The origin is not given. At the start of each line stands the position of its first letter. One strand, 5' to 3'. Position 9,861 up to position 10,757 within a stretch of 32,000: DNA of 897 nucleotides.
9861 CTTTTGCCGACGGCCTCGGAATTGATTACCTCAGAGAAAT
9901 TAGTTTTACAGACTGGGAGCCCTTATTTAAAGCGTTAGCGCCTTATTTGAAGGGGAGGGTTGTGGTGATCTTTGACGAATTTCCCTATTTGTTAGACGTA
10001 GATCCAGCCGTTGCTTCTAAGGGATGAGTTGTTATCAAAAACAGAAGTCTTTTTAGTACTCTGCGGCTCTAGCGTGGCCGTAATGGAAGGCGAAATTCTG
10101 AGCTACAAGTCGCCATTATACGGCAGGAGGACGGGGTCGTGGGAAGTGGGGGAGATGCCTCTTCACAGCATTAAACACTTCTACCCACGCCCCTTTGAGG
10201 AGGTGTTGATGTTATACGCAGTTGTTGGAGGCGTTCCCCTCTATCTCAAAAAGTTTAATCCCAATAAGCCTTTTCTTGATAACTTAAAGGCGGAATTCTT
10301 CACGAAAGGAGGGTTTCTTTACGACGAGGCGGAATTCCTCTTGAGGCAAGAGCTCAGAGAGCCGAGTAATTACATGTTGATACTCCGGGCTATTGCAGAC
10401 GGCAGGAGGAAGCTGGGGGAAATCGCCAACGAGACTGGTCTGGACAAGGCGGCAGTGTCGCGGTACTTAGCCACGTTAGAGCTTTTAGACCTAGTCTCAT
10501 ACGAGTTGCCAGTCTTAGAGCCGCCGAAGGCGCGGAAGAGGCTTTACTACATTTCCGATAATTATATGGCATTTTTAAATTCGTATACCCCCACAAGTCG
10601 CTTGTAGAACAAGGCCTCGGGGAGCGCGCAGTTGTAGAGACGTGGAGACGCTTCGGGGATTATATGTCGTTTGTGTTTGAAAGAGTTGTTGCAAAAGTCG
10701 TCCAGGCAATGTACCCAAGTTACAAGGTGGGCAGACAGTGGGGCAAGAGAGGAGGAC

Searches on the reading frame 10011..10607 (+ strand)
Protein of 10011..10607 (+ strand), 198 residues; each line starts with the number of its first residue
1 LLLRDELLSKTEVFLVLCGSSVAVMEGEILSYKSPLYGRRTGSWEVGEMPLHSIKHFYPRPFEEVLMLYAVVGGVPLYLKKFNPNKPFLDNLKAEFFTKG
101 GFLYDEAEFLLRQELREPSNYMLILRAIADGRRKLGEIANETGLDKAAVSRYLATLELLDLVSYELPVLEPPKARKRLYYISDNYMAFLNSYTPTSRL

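Call 38: search_protein_families(library=pfam, proteins=[window:10011-10607:+], max_evalue=0.001)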
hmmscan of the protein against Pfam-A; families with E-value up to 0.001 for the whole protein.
window:10011-10607:+ (198 aa): 4 families
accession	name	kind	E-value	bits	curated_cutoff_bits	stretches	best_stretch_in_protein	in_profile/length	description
PF09339.16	HTH_IclR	-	4.4e-09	36.4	22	1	123-164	7-50/52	IclR helix-turn-helix domain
PF01022.26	HTH_5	-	6.6e-08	32.8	22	1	124-164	7-47/47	Bacterial regulatory protein, arsR family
PF12802.13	MarR_2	-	1.3e-05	25.7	27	1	121-164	7-52/61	MarR family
PF01637.24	ATPase_2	-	5e-05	23.7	33.2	1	6-81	141-224/225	ATPase domain predominantly from Archaea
